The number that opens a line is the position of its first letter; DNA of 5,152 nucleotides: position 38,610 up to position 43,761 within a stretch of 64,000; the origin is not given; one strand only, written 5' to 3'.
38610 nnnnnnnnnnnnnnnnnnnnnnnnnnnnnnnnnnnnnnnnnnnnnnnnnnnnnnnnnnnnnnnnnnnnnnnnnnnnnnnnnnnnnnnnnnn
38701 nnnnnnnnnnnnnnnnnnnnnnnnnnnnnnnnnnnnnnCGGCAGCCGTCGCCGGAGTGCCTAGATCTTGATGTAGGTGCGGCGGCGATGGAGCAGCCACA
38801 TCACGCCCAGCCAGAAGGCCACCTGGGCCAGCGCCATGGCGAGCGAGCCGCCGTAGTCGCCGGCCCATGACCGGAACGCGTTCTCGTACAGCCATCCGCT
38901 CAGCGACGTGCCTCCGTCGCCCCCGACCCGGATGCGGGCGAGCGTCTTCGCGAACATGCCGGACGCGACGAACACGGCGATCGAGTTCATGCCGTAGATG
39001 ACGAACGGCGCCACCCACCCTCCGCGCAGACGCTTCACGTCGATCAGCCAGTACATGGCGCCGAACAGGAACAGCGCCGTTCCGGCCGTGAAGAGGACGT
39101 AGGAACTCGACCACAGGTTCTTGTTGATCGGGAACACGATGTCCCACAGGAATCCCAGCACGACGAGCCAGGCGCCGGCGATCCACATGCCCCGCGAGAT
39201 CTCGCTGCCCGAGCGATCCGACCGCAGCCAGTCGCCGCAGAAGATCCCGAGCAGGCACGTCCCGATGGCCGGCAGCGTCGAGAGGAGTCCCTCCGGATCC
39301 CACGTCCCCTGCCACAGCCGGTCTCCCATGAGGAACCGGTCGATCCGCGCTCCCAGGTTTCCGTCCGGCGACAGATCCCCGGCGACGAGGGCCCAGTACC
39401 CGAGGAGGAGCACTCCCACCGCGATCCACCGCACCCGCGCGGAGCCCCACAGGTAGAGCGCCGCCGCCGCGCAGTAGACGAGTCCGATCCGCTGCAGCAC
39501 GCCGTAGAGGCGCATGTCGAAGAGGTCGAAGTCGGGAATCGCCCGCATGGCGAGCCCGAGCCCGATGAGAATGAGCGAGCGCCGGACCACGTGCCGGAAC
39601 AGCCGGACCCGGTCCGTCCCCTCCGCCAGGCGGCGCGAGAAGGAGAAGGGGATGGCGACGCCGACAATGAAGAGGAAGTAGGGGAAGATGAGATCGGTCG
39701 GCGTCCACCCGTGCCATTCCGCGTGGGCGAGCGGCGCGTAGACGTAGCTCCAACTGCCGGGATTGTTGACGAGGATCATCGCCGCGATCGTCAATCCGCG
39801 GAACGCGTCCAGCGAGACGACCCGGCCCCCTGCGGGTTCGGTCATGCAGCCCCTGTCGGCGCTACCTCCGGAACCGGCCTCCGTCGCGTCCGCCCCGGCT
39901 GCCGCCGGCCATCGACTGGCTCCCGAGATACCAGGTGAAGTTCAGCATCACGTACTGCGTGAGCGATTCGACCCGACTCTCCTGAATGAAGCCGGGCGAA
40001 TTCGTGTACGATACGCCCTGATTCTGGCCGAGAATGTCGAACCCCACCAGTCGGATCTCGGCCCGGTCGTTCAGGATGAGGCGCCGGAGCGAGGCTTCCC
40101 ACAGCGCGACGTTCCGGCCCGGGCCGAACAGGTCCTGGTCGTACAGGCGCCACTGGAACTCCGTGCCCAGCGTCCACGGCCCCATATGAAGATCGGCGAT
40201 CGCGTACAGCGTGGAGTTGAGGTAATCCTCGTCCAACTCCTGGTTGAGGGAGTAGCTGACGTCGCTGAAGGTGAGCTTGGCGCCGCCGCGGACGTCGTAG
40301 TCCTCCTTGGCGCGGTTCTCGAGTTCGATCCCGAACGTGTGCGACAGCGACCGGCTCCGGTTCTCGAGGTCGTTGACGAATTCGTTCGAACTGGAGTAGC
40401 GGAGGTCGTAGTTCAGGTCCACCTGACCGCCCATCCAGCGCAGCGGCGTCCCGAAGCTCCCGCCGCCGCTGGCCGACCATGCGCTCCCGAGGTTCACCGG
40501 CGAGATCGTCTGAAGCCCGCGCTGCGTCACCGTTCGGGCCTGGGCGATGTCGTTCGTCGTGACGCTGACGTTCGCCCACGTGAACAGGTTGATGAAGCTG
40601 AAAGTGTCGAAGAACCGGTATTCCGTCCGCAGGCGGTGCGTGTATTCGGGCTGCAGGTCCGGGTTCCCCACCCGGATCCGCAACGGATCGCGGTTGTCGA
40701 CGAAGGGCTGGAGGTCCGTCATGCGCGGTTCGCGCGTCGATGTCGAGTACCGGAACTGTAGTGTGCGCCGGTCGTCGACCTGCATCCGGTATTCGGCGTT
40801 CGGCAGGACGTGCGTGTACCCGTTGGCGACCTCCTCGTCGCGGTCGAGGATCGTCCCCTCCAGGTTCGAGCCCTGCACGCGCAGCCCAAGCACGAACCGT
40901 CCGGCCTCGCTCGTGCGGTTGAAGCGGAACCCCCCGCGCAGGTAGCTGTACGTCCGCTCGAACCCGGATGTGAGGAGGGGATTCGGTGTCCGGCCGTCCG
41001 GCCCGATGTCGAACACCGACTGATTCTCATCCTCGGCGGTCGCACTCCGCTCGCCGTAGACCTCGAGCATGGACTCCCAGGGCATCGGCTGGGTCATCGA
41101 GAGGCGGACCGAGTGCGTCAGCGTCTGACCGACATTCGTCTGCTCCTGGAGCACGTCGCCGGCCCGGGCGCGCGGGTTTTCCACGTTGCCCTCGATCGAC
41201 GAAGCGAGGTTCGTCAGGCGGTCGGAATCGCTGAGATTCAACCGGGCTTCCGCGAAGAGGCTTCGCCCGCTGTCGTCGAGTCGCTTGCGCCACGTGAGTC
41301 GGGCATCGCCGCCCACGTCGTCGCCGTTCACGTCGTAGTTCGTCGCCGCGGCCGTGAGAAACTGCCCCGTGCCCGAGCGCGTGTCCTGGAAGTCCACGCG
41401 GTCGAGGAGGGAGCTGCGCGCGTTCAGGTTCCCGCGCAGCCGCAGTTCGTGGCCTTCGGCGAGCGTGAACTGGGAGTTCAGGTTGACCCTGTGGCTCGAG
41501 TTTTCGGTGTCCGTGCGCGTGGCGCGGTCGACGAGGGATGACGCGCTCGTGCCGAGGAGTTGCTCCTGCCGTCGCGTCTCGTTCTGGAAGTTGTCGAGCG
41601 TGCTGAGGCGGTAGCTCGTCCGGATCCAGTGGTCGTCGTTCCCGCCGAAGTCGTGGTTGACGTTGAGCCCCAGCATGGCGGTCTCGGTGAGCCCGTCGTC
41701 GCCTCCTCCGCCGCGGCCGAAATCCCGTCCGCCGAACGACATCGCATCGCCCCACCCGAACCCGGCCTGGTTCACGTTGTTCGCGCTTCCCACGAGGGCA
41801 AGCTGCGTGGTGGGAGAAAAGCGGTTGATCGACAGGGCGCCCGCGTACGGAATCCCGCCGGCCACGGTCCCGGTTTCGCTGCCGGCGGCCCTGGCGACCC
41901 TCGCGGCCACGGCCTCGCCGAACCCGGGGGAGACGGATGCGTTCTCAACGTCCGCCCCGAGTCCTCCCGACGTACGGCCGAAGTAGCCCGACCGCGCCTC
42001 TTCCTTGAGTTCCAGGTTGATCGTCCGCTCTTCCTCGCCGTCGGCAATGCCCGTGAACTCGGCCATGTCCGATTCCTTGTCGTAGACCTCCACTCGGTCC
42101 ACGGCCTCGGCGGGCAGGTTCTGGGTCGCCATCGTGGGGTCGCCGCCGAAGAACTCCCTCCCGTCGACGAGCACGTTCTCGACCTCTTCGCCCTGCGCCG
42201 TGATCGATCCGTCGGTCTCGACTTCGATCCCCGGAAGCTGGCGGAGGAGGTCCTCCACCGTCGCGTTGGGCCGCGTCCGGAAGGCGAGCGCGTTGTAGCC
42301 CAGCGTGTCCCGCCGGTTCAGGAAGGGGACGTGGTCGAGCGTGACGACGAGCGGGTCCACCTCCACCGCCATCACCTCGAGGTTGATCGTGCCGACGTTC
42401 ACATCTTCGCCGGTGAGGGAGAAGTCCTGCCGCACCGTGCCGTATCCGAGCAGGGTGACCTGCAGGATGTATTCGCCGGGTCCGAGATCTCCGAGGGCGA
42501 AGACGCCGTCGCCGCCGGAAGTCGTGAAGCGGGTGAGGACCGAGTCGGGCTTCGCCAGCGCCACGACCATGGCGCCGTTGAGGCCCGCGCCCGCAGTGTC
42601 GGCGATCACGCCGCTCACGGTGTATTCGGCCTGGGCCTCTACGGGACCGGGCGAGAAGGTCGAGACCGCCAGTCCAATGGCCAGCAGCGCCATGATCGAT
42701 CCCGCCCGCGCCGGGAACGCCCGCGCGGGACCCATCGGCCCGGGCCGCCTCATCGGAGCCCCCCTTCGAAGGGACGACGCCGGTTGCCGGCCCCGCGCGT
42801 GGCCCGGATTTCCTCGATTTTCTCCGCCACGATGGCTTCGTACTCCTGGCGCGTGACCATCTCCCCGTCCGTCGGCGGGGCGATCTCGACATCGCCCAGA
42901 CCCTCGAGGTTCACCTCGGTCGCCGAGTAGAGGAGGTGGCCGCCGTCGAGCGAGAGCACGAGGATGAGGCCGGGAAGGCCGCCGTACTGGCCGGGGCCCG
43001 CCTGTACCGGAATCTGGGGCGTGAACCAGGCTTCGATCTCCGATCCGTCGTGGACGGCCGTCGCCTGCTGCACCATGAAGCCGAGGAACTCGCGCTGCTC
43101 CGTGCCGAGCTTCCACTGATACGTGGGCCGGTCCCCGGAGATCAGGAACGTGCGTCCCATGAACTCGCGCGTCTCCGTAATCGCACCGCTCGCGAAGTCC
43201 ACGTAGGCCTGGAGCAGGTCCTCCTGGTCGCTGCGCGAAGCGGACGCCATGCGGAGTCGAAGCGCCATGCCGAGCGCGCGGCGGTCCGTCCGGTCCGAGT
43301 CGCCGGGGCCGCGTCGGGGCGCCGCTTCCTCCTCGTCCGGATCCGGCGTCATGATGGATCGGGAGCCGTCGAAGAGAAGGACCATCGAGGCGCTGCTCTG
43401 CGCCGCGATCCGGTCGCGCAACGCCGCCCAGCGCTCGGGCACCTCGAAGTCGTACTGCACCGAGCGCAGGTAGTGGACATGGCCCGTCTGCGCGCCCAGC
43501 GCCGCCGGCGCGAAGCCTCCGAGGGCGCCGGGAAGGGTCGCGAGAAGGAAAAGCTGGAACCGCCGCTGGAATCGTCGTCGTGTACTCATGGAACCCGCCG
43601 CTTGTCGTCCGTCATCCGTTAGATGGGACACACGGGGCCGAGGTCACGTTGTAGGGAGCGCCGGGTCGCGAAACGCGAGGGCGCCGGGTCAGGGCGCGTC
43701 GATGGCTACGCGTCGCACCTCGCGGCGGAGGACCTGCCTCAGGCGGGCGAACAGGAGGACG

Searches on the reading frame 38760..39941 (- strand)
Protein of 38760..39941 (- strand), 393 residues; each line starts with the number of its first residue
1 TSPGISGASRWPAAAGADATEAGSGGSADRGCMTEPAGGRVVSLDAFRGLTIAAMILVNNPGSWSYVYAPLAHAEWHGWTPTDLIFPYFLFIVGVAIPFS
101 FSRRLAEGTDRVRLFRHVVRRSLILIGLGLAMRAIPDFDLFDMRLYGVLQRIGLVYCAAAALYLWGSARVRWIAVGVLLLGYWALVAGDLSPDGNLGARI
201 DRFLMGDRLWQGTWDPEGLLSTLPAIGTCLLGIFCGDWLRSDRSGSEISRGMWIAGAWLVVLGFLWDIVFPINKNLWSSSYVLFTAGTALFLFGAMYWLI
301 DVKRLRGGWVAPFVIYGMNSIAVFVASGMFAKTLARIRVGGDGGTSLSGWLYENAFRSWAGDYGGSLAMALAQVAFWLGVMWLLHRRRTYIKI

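Call 75: search_protein_families(library=pfam, proteins=[window:38760-39941:-], max_evalue=0.0001)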
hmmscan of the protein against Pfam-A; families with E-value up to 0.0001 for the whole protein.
window:38760-39941:- (393 aa): 2 families
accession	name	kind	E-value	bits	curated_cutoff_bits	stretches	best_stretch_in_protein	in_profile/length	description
PF07786.18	HGSNAT_cat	-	3.2e-09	37.1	22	1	40-261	1-208/222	Heparan-alpha-glucosaminide N-acetyltransferase, catalytic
PF16401.11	DUF5009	-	1.5e-05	24.9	25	1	41-126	2-97/260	Domain of unknown function (DUF5009)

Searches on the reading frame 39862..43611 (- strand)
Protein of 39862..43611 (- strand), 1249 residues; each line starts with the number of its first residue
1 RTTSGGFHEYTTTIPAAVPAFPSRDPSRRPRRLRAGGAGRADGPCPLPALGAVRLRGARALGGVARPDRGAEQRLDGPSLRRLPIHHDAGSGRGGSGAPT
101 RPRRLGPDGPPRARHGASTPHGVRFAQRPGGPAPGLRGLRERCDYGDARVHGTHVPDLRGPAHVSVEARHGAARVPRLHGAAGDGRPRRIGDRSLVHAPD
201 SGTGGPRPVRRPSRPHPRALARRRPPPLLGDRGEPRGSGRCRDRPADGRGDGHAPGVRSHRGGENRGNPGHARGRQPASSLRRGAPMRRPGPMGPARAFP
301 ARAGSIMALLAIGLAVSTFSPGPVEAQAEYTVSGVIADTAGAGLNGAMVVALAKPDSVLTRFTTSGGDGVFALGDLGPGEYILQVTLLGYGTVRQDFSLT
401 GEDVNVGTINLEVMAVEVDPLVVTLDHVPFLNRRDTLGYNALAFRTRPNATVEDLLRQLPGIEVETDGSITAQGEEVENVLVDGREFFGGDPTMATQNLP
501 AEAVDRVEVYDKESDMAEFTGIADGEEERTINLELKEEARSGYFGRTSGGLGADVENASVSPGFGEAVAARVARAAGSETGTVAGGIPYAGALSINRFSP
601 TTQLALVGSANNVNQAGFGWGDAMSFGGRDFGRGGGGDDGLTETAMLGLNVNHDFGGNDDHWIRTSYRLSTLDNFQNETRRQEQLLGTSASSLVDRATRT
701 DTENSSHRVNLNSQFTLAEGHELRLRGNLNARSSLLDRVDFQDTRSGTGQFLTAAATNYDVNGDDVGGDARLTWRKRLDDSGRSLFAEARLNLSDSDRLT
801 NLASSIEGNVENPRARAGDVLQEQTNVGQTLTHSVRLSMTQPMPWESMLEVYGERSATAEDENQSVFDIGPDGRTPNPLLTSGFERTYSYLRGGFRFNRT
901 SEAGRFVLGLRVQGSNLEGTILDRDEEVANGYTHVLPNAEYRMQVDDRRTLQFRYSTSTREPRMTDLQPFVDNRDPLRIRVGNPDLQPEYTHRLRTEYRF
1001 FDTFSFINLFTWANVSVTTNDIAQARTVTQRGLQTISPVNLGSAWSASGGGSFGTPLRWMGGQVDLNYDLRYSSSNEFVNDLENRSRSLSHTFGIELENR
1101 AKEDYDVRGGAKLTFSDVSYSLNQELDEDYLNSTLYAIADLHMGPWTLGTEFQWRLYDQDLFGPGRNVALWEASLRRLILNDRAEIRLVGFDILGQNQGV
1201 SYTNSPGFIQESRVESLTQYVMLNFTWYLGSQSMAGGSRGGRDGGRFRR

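Call 75: search_protein_families(library=pfam, proteins=[window:39862-43611:-], max_evalue=0.0001)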
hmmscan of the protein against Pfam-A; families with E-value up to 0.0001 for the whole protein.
window:39862-43611:- (1249 aa): 3 families
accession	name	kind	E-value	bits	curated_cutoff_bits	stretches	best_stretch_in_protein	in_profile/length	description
PF14905.12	OMP_b-brl_3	-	1.9e-40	139.7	27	1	777-1227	2-408/408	Outer membrane protein beta-barrel family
PF13620.12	CarboxypepD_reg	-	2.5e-11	44.2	32.3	1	331-411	1-81/82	Carboxypeptidase regulatory-like domain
PF13715.12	CarbopepD_reg_2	-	5.6e-05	23.5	32.2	0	332-423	1-88/88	CarboxypepD_reg-like domain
